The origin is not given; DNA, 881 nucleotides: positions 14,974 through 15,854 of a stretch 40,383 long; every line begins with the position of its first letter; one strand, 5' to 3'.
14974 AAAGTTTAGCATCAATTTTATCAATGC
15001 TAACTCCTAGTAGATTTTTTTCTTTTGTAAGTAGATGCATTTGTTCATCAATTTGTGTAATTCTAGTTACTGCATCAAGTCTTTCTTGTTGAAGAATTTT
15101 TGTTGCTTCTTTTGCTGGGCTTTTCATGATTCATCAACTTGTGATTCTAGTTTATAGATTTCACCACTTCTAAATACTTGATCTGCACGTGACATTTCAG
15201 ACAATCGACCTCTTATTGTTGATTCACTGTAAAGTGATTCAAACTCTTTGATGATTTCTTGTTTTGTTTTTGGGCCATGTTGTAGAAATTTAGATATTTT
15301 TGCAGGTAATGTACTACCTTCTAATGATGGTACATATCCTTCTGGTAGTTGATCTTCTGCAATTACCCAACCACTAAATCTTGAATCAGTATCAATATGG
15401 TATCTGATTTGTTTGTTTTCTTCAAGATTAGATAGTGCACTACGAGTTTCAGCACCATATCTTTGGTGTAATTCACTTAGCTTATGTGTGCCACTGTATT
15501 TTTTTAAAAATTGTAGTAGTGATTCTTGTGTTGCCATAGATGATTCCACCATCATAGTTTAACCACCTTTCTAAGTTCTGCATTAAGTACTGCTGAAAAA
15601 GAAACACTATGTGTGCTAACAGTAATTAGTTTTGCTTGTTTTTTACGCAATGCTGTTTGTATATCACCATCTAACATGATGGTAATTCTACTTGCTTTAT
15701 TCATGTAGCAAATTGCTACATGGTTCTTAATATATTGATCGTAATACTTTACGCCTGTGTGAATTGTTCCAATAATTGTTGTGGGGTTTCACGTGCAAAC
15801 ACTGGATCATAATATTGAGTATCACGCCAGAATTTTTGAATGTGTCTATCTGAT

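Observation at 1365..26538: Nine-member promoter family: TATA-like box about 30 nt upstream and an invariant (A)TGCTAC abutting the start codon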

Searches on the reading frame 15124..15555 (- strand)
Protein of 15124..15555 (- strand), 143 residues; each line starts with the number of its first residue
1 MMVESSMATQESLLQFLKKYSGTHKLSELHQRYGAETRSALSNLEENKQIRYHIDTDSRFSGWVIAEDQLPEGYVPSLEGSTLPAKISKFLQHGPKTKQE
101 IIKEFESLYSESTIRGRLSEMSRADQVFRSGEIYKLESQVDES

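Call 46: search_protein_families(library=pfam, max_evalue=10, proteins=[window:15127-15555:-])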
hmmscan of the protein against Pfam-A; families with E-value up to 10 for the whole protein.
seq(143 aa): 0 families

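Call 76: search_solved_structures(query=window:15124-15555:-, max_evalue=10, show_alignments=1)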
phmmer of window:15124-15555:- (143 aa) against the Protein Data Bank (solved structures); distinct sequences matched with E-value up to 10: 2.
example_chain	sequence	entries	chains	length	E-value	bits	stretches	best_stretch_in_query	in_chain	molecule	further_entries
4lb5_A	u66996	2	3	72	0.51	13.5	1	83-133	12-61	Protein kinase containing Z-DNA binding domains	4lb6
5j6x_A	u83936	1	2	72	0.69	13.1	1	85-133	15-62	Z-DNA binding protein kinase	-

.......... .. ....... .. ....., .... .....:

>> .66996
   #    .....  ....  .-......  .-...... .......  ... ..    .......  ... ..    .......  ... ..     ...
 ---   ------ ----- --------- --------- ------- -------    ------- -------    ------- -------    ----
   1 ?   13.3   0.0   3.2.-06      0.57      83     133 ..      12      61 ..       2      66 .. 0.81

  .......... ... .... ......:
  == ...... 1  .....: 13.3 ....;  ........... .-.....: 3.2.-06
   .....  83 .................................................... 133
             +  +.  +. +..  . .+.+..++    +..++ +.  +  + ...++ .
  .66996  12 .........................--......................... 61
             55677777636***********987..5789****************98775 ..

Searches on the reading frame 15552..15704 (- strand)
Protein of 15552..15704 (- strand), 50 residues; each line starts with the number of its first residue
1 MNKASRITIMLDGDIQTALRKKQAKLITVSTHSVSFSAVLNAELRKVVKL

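Call 44: search_solved_structures(query=A2, max_evalue=10, show_alignments=2)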
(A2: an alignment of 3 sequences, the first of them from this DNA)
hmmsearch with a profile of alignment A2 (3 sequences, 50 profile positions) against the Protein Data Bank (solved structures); distinct sequences matched with E-value up to 10: 2.
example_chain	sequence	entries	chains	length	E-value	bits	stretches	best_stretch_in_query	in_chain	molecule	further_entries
7mcc_A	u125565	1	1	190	0.0067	19.5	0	16-30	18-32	AI-designed TIM-barrel F2C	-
7smj_A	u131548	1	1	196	0.0079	19.3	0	16-30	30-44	AI-designed TIM-barrel F2N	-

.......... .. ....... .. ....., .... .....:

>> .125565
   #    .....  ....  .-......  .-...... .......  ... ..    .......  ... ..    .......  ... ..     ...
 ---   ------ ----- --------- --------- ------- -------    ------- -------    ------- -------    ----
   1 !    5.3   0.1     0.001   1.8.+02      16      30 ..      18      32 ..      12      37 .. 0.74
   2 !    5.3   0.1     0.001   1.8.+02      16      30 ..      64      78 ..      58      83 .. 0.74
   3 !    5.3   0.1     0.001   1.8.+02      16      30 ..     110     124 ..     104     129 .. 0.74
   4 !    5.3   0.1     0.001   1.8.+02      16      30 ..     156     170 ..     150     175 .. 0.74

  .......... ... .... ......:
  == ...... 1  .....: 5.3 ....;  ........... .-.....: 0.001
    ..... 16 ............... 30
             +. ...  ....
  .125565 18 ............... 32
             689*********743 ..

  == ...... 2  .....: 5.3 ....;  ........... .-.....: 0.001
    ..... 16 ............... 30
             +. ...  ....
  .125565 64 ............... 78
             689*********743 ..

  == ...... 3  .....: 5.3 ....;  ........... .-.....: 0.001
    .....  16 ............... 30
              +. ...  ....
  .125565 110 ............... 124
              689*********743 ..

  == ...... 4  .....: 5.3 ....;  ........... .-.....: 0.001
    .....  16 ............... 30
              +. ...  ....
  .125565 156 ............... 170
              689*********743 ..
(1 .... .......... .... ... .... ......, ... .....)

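Call 46: search_protein_families(library=pfam, max_evalue=10, proteins=[window:15555-15704:-])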
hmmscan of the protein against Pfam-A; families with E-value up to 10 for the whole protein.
seq(50 aa): 0 families

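Call 54: predict_structure(protein=window:15552-15704:-)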
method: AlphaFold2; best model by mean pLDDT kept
length: 50 residues; sequences in the alignment: 1
mean_pLDDT: 70.3   pTM: 0.37
mean pLDDT of the five models: 70.3, 68.9, 64.7, 64.4, 49.8
residues with pLDDT >= 90: 0; 70-90: 27; 50-70: 22; < 50: 1
segments of 3 or more residues with pLDDT < 50: none
pLDDT, mean of each block of 10 residues (from residue 1): 77 80 66 61 68
secondary structure, 60 per line:
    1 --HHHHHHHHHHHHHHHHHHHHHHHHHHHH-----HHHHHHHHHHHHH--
elements in order: H3-30 H36-48

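Call 102: fold_search(model_id=the predicted structure, library=pdb)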
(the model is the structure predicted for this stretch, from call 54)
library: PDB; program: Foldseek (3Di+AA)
matches with E <= 10: 3; with E <= 0.001: 0
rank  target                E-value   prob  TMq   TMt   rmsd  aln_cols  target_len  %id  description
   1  1t3w_B                8.1e+00  0.09  0.60  0.25   5.4        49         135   22  Crystal Structure of the E.coli DnaG C-terminal domain (residues 434 to 581) (released 2004-11-02)
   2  6t0u_B                8.1e+00  0.06  0.41  0.04   5.7        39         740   23  Bat Influenza A polymerase product dissociation complex using 44-mer vRNA template with intact oligo(U) sequence (released 2020-04-15)
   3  7ni0_B                8.8e+00  0.05  0.45  0.04   6.6        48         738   19  1918 H1N1 Viral influenza polymerase heterotrimer - Replicase (class 3) (released 2021-12-01)
